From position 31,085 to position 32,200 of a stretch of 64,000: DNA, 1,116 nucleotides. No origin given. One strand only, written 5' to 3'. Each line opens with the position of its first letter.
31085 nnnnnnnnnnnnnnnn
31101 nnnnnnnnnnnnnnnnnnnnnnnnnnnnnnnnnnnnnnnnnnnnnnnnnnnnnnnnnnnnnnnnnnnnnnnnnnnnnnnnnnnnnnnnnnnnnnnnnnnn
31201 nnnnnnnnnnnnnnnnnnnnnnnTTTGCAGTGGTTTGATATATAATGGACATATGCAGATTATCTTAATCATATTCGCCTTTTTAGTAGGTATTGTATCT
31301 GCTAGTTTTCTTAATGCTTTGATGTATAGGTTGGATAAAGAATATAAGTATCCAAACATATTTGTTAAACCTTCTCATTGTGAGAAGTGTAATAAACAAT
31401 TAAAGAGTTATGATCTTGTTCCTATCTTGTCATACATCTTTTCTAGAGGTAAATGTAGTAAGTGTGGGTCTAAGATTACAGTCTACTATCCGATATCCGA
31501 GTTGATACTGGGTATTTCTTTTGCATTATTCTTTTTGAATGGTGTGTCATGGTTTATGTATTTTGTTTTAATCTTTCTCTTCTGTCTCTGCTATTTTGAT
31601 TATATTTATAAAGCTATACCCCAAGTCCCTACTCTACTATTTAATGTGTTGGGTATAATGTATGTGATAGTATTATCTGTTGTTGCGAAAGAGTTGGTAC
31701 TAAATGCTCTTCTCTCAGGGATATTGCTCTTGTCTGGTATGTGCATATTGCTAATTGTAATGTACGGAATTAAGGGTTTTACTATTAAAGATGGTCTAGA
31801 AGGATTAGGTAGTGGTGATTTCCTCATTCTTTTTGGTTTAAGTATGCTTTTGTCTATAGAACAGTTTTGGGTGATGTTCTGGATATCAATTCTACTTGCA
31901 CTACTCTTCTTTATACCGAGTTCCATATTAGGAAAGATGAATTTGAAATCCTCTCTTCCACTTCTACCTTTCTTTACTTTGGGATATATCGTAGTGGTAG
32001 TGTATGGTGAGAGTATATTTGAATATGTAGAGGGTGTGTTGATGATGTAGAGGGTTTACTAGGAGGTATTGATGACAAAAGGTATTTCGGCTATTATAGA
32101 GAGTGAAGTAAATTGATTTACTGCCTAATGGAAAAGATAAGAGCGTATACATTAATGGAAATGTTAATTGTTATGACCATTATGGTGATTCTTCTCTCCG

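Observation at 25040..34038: All recognisable prepilins use Ala, not Gly, at the -1 cleavage position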

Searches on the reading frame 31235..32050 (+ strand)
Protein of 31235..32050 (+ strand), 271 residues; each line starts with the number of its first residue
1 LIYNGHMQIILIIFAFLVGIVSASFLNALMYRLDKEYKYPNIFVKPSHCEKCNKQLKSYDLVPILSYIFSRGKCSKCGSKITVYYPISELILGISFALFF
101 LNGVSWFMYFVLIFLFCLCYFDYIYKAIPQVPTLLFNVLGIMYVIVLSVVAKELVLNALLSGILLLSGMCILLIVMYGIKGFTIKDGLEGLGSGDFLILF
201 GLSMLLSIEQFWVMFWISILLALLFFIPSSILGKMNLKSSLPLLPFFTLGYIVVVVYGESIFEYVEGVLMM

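Call 4: search_protein_families(library=pfam, proteins=[window:31235-32050:+], max_evalue=0.1)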
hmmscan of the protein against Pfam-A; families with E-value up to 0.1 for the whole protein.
window:31235-32050:+ (271 aa): 3 families
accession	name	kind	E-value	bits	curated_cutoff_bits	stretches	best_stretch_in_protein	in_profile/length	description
PF06750.18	A24_N_bact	-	3.2e-26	91.7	23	1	17-101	1-82/84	Bacterial Peptidase A24 N-terminal domain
PF01478.23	Peptidase_A24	-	6.1e-05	23.9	26.5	1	110-227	2-104/104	Type IV leader peptidase family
PF12773.13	DZR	-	0.047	14.3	27.3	1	47-82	13-35/45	Double zinc ribbon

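Call 7: find_homologous_proteins(query=window:31235-32050:+, max_evalue=0.00001)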
Query window:31235-32050:+ (271 aa): 68 proteins with E <= 0.00001 among 5789 candidates.
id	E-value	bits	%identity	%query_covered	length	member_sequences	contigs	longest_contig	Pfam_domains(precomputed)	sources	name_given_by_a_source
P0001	2.7e-161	553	100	98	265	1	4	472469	PF06750.19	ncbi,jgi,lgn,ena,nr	ncbi:prepilin peptidase [bacterium]|nr:prepilin peptidase [bacterium]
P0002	3.6e-132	458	78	98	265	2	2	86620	PF01478.24,PF06750.19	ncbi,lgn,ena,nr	ncbi:prepilin peptidase [bacterium]|nr:prepilin peptidase [bacterium]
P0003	1.8e-115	403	69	98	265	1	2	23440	PF06750.19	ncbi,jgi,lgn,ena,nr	ncbi:TPA: hypothetical protein DEP90_01595 [Patescibacteria group bacterium]|nr:hypothetical protein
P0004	2.0e-113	396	69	98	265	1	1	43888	PF01478.24,PF06750.19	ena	-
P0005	2.9e-108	379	68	97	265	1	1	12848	PF01478.24,PF06750.19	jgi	jgi:leader peptidase (prepilin peptidase)/N-methyltransferase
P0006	2.0e-105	370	63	99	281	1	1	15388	PF01478.24,PF06750.19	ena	-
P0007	3.3e-99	350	63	94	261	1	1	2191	PF01478.24,PF06750.19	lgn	-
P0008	7.3e-92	326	58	100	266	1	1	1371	PF01478.24,PF06750.19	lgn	-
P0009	1.1e-91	325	58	98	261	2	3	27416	PF01478.24,PF06750.19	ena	-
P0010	1.1e-91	325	60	98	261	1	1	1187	PF01478.24,PF06750.19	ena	-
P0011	1.8e-90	321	61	96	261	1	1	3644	PF01478.24,PF06750.19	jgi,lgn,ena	-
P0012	2.2e-90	321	59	98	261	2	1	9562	PF01478.24,PF06750.19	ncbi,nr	ncbi:MAG: prepilin peptidase [Candidatus Dojkabacteria bacterium]|nr:prepilin peptidase [Candidatus 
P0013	1.7e-88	315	62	86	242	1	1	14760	PF01478.24,PF06750.19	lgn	-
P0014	3.5e-88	314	60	96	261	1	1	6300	PF01478.24,PF06750.19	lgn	-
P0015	1.1e-87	312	55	98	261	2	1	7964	PF01478.24,PF06750.19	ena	-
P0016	3.6e-87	310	58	96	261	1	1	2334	PF01478.24,PF06750.19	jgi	jgi:leader peptidase (prepilin peptidase)/N-methyltransferase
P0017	9.2e-87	309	56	96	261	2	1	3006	PF01478.24,PF06750.19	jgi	-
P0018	1.2e-86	309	59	96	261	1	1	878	PF01478.24,PF06750.19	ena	-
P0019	1.5e-86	308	55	97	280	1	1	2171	PF01478.24,PF06750.19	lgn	-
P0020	2.0e-86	308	58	96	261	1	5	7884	PF01478.24,PF06750.19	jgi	jgi:prepilin signal peptidase PulO-like enzyme (type II secretory pathway)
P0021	2.3e-86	308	57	98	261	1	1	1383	PF01478.24,PF06750.19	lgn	-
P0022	2.9e-86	307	55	98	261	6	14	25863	PF01478.24,PF06750.19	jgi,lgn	jgi:leader peptidase (prepilin peptidase)/N-methyltransferase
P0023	9.0e-86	306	60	96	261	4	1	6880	PF01478.24,PF06750.19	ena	-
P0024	9.0e-86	306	56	97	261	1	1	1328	PF01478.24,PF06750.19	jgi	-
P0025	1.8e-85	305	57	98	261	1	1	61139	PF01478.24,PF06750.19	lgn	-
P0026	2.8e-85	304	56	96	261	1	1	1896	PF01478.24,PF06750.19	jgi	jgi:leader peptidase (prepilin peptidase)/N-methyltransferase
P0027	1.9e-84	301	55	96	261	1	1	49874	PF01478.24,PF06750.19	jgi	jgi:leader peptidase (prepilin peptidase)/N-methyltransferase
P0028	2.4e-84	301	54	96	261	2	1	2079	PF01478.24,PF06750.19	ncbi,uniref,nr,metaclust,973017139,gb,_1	ncbi:MAG: Type 4 prepilin-like proteins leader peptide-processing enzyme [candidate division WS6 bac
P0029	2.7e-84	301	58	96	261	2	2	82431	PF06750.19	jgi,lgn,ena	-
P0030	3.6e-84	300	56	97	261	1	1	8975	PF01478.24,PF06750.19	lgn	-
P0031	4.0e-84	300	57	96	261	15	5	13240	PF01478.24,PF06750.19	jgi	jgi:leader peptidase (prepilin peptidase)/N-methyltransferase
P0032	3.0e-83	297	56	96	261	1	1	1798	PF01478.24,PF06750.19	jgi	jgi:leader peptidase (prepilin peptidase)/N-methyltransferase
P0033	6.2e-83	296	57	91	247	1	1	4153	PF01478.24,PF06750.19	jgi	jgi:leader peptidase (prepilin peptidase)/N-methyltransferase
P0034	7.0e-83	296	54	97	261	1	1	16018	PF01478.24,PF06750.19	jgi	jgi:leader peptidase (prepilin peptidase)/N-methyltransferase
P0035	2.0e-80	288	57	89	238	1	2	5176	PF01478.24,PF06750.19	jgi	jgi:leader peptidase (prepilin peptidase)/N-methyltransferase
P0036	2.4e-78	281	56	92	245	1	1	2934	PF01478.24,PF06750.19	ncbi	-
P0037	1.2e-77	279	56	89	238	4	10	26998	PF01478.24,PF06750.19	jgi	jgi:leader peptidase (prepilin peptidase)/N-methyltransferase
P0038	2.1e-77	278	55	89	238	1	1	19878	PF01478.24,PF06750.19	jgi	jgi:leader peptidase (prepilin peptidase)/N-methyltransferase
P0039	1.6e-75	272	55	87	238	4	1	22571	PF01478.24,PF06750.19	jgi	jgi:prepilin signal peptidase PulO-like enzyme (type II secretory pathway)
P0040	1.5e-72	262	59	77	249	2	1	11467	PF01478.24,PF06750.19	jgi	-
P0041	3.7e-71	258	53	87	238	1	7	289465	PF01478.24,PF06750.19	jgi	jgi:leader peptidase (prepilin peptidase)/N-methyltransferase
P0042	6.9e-69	250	50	87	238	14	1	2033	PF01478.24,PF06750.19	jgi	jgi:leader peptidase (prepilin peptidase)/N-methyltransferase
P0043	4.8e-48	182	40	97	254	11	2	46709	PF06750.19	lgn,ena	-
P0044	1.5e-47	180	46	89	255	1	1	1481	PF06750.19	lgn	-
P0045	7.1e-47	178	43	91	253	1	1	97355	PF06750.19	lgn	-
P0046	8.7e-47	178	44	85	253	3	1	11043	PF06750.19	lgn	-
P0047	1.6e-46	177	40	92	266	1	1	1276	PF01478.24,PF06750.19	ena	-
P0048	2.9e-46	176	40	89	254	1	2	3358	PF06750.19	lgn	-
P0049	3.0e-44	170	39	97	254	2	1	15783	PF06750.19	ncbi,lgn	-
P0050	1.5e-43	167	38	96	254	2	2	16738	PF06750.19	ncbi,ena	-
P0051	4.4e-43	166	39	97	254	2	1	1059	PF06750.19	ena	-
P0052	7.4e-42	162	37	97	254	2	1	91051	PF06750.19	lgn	-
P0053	4.3e-41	159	38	95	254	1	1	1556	PF01478.24,PF06750.19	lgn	-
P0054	5.6e-41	159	37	93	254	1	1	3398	PF06750.19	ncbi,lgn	-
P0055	1.2e-39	154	35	89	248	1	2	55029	PF01478.24,PF06750.19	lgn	-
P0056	5.0e-17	80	32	88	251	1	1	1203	PF01478.24,PF06750.19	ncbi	-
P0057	3.2e-15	74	34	40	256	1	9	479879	PF06750.19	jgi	jgi:leader peptidase (prepilin peptidase)/N-methyltransferase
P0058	8.4e-15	73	26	92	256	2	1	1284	PF06750.19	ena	-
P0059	4.8e-14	71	27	97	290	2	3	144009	PF01478.24,PF06750.19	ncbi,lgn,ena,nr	ncbi:MAG TPA: prepilin peptidase [Victivallales bacterium]|nr:prepilin peptidase [Victivallales bact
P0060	3.7e-13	68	34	47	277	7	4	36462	PF01478.24,PF06750.19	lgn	-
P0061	5.6e-13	67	34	44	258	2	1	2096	PF06750.19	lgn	-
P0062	2.2e-12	65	42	31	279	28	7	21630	PF01478.24,PF06750.19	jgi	jgi:leader peptidase (prepilin peptidase)/N-methyltransferase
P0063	4.9e-10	57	41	34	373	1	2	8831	PF06750.19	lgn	-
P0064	9.9e-10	56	34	48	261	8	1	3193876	PF01478.24,PF06750.19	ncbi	ncbi:MAG: prepilin peptidase [Anaerostipes sp.]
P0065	3.9e-8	51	30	87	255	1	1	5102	PF01478.24,PF06750.19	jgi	jgi:leader peptidase (prepilin peptidase) / N-methyltransferase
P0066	9.1e-8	50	25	94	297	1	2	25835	PF01478.24,PF06750.19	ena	-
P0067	2.6e-7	48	25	94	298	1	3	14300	PF01478.24,PF06750.19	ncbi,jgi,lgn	ncbi:MAG: leader peptidase (prepilin peptidase)/N-methyltransferase [Alteromonadaceae bacterium]|jgi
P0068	9.4e-7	47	26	96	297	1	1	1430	PF01478.24,PF06750.19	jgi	jgi:leader peptidase (prepilin peptidase)/N-methyltransferase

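Call 10: find_related_loci(query=A1, collection=genome_contigs, flank=10000)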
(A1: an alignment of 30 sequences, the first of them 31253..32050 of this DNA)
Query A1 (265 aa) in genome_contigs; peptide patterns used: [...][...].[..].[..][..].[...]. (x = any residue, [..] = any of these).
49 stretches matched a pattern; 27 encode a relative of the query (tblastn E <= 1e-3); 27 distinct loci.
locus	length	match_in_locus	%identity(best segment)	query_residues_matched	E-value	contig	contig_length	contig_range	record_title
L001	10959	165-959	78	1-265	5e-133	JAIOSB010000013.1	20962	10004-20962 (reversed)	MAG: bacterium isolate SMBSF33 bin_103_k127_639843, whole genome shotgun sequence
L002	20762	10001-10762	58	1-259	9e-96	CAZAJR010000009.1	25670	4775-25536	MAG TPA_asm: uncultured Candidatus Saccharibacteria bacterium isolate SRP067234_co1_14 genome assembly, contig: k99_1905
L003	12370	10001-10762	61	1-259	3e-86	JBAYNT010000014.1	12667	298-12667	MAG: Candidatus Dojkabacteria bacterium isolate SO_2016_LW1_71 scaffold05628_LW64-88_2016, whole genome shotgun sequence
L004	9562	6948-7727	59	1-265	1e-82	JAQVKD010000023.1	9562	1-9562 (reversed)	MAG: Candidatus Dojkabacteria bacterium isolate STE_79 NODE_18735_length_9562_cov_7.789507_Sandtown_E, whole genome shot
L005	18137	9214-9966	40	1-262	4e-57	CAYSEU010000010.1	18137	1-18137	MAG TPA_asm: uncultured Candidatus Saccharibacteria bacterium isolate binchicken_co220_104 genome assembly, contig: NODE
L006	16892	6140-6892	40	1-262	2e-56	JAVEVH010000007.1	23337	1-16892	MAG: Candidatus Dojkabacteria bacterium isolate BF4_117 NODE_6510_length_23337_cov_7.536579_Biofilm4, whole genome shotg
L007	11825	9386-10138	42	1-262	2e-55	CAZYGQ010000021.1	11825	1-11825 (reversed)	MAG TPA_asm: uncultured Candidatus Saccharibacteria bacterium isolate binchicken_co39_443 genome assembly, contig: NODE_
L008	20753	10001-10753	40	1-262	2e-54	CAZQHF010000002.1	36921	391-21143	MAG TPA_asm: uncultured Candidatus Saccharibacteria bacterium isolate binchicken_co27_102 genome assembly, contig: NODE_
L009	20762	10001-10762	38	1-265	2e-53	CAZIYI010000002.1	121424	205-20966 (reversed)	MAG TPA_asm: uncultured Candidatus Saccharibacteria bacterium isolate binchicken_co39_587 genome assembly, contig: NODE_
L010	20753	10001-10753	39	1-262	2e-53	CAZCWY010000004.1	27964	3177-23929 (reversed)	MAG TPA_asm: uncultured Candidatus Saccharibacteria bacterium isolate SRP294416_co1_378 genome assembly, contig: NODE_30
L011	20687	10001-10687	42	13-257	1e-52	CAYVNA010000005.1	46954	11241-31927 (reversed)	MAG TPA_asm: uncultured Candidatus Saccharibacteria bacterium isolate SRP192927_co3_886 genome assembly, contig: NODE_12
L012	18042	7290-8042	37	1-262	9e-52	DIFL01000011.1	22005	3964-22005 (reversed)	MAG TPA_asm: Candidatus Dojkabacteria bacterium UBA5749 UBA5749_contig_2091, whole genome shotgun sequence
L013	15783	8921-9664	39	1-263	6e-51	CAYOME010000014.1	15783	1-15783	MAG TPA_asm: uncultured Candidatus Saccharibacteria bacterium isolate SRP294416_co1_589 genome assembly, contig: NODE_76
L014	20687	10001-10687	43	1-240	2e-49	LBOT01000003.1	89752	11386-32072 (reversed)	MAG: candidate division WS6 bacterium GW2011_GWE2_33_157 UR32_C0003, whole genome shotgun sequence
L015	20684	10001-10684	41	1-239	2e-49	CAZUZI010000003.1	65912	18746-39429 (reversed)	MAG TPA_asm: uncultured Candidatus Saccharibacteria bacterium isolate binchicken_co117_311 genome assembly, contig: NODE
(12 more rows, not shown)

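Call 21: search_solved_structures(query=A1, max_evalue=1, show_alignments=2)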
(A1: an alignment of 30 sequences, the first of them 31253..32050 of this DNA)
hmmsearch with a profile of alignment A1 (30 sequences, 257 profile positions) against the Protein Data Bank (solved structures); distinct sequences matched with E-value up to 1: 2.
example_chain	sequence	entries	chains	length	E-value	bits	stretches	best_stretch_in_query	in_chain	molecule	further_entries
3s0x_A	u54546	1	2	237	0.21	14.4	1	101-211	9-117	Peptidase A24B, FlaK domain protein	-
7qru_C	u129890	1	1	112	0.8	12.5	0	5-36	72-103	Na(+)/H(+) antiporter subunit C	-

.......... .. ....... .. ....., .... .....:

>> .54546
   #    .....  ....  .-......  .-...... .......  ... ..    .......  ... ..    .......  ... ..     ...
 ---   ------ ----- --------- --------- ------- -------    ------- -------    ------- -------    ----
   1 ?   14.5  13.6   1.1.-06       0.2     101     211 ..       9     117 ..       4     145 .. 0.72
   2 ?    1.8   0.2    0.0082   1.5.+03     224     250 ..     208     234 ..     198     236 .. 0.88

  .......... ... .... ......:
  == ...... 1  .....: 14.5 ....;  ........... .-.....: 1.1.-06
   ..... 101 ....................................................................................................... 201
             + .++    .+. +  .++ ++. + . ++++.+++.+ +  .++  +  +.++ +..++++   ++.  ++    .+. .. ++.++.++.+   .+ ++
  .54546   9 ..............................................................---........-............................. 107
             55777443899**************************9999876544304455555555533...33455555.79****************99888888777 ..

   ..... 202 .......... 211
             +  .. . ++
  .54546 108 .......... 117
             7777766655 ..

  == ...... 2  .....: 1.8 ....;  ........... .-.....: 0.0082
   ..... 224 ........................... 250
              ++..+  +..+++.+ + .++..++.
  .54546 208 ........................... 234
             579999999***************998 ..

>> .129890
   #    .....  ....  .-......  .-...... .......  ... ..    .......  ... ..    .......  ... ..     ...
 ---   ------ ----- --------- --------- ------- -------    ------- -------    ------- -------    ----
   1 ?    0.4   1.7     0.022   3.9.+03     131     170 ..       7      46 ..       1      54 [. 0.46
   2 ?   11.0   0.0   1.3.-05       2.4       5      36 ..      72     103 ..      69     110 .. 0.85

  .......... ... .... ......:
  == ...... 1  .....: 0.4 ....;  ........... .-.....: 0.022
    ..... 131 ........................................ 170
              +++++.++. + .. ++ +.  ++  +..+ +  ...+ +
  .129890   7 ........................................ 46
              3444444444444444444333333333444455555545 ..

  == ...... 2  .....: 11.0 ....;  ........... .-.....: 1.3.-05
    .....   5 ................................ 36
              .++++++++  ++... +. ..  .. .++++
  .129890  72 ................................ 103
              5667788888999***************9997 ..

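Call 27: search_protein_families(library=ncbifam, proteins=[window:31253-32050:+], max_evalue=0.1)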
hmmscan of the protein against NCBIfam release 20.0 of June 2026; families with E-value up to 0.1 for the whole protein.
window:31253-32050:+ (265 aa): 0 families

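Call 35: find_related_loci(query=A1, collection=metagenome_contigs, flank=10000)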
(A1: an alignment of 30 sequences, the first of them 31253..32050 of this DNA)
Query A1 (265 aa) in metagenome_contigs; peptide patterns used: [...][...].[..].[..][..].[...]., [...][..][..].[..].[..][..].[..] (x = any residue, [..] = any of these).
598 stretches matched a pattern (row limit reached: there are more); 570 encode a relative of the query (tblastn E <= 1e-3); the best 80 are kept; 80 distinct loci.
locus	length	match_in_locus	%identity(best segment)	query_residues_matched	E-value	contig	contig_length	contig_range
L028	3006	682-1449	56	1-261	7e-96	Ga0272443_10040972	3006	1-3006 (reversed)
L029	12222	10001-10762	61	1-259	5e-86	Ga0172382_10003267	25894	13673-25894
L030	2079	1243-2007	54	1-260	2e-87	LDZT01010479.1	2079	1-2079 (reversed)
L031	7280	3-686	59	27-259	9e-74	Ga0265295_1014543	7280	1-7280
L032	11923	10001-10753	41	1-262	9e-55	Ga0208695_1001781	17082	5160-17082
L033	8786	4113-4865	40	1-262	4e-54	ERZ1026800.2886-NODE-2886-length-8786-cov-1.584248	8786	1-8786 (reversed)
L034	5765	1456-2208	41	1-262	1e-53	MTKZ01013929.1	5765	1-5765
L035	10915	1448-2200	39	1-262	5e-53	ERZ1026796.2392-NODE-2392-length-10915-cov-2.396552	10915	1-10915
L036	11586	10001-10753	39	1-262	1e-52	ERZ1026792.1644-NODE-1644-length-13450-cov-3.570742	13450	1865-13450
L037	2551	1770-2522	39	1-262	1e-52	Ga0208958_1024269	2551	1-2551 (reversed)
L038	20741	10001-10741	39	1-258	7e-50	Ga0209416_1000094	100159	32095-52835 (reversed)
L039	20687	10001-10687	43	1-240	4e-49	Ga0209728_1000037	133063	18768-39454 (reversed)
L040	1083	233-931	38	13-257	6e-48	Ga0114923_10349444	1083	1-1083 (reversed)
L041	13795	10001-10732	39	1-255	2e-40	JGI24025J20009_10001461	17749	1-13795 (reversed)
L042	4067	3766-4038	65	1-91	5e-33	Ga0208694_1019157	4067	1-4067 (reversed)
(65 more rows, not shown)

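Call 51: predict_structure(alignment_id=A1)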
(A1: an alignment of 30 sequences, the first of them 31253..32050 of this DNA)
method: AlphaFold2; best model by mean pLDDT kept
length: 265 residues; sequences in the alignment: 30
mean_pLDDT: 87.2   pTM: 0.85
mean pLDDT of the five models: 87.2, 86.6, 85.8, 84.4, 84.2
residues with pLDDT >= 90: 137; 70-90: 112; 50-70: 16; < 50: 0
segments of 3 or more residues with pLDDT < 50: none
pLDDT, mean of each block of 10 residues (from residue 1): 94 94 87 81 83 80 85 86 95 95 95 90 90 94 92 92 84 62 69 94 92 92 89 86 95 82 69
secondary structure, 60 per line:
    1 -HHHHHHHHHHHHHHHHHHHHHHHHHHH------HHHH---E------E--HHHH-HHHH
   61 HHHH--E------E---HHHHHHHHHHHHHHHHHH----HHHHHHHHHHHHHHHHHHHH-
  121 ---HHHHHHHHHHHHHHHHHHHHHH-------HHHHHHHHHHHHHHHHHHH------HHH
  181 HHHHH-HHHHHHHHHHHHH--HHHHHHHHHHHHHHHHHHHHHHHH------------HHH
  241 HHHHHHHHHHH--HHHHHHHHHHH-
elements in order: H2-28 H35-38 H52-55 H57-64 H78-95 H100-119 H124-145 H153-171 H178-185 H187-199 H202-225 H238-251 H254-264

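Call 53: fold_search(model_id=the predicted structure, library=pdb)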
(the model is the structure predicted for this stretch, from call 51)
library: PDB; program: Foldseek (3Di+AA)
matches with E <= 10: 95; with E <= 0.001: 0
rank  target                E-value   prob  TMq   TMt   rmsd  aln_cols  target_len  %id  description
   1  5azd_C                6.3e-01  0.08  0.15  0.15  18.8       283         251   13  Crystal structure of thermophilic rhodopsin. (released 2016-04-27)
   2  8k7b_A                1.2e+00  0.04  0.13  0.08  22.9       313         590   10  post-occluded structure of human ABCB6 W546A mutant (ADP/VO4-bound) (released 2023-10-04)
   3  5azd_A                1.4e+00  0.07  0.16  0.17  18.7       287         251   13  Crystal structure of thermophilic rhodopsin. (released 2016-04-27)
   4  9jtq                  1.5e+00  0.06  0.16  0.17  21.4       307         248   10  Crystal structure of the light-driven proton pump heimdallarchaeial rhodopsin HeimdallR1 (released 2025-04-02)
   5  3s0x_A                1.6e+00  0.60  0.35  0.40   7.1       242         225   16  The crystal structure of GxGD membrane protease FlaK (released 2011-07-20)
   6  7bmh_B                1.6e+00  0.07  0.16  0.17  19.2       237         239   14  Crystal structure of a light-driven proton pump LR (Mac) from Leptosphaeria maculans (released 2021-07-07)
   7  6v9z_A                1.7e+00  0.05  0.16  0.08  28.1       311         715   14  Cryo-EM structure of PCAT1 bound to its CtA peptide substrate (released 2020-01-22)
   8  8x0b_A                1.8e+00  0.07  0.18  0.09  17.5       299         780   13  Human FL Metabotropic glutamate receptor 5, mGlu5-5M with Quisqualate and VU0424465 (released 2024-11-06)
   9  9hfk_A                2.1e+00  0.08  0.20  0.21  17.5       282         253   11  Cryo-EM structure of the freshwater actinorhodopsin, Rhodoluna lacicola (RlActR) (released 2026-03-18)
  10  8k8e_B                2.4e+00  0.08  0.19  0.17  20.9       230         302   12  Human gamma-secretase in complex with a substrate mimetic (released 2024-01-31)
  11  5och_D                2.5e+00  0.07  0.18  0.11  24.8       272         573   14  The crystal structure of human ABCB8 in an outward-facing state (released 2018-07-25)
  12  2z55_A                2.5e+00  0.06  0.18  0.19  20.3       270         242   12  Bacterioruberin in the trimeric structure of archaerhodopsin-2 (released 2008-01-01)
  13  6gyh                  2.5e+00  0.04  0.14  0.16  19.9       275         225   11  Crystal structure of the light-driven proton pump Coccomyxa subellipsoidea Rhodopsin CsR (released 2019-03-27)
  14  7sel_A                2.6e+00  0.04  0.17  0.10  27.6       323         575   13  E. coli MsbA in complex with LPS and inhibitor G7090 (compound 3) (released 2022-03-09)
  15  8ju5_D                2.6e+00  0.03  0.14  0.07  21.6       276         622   14  Structure of human TRPV4 with antagonist A1 (released 2024-05-08)
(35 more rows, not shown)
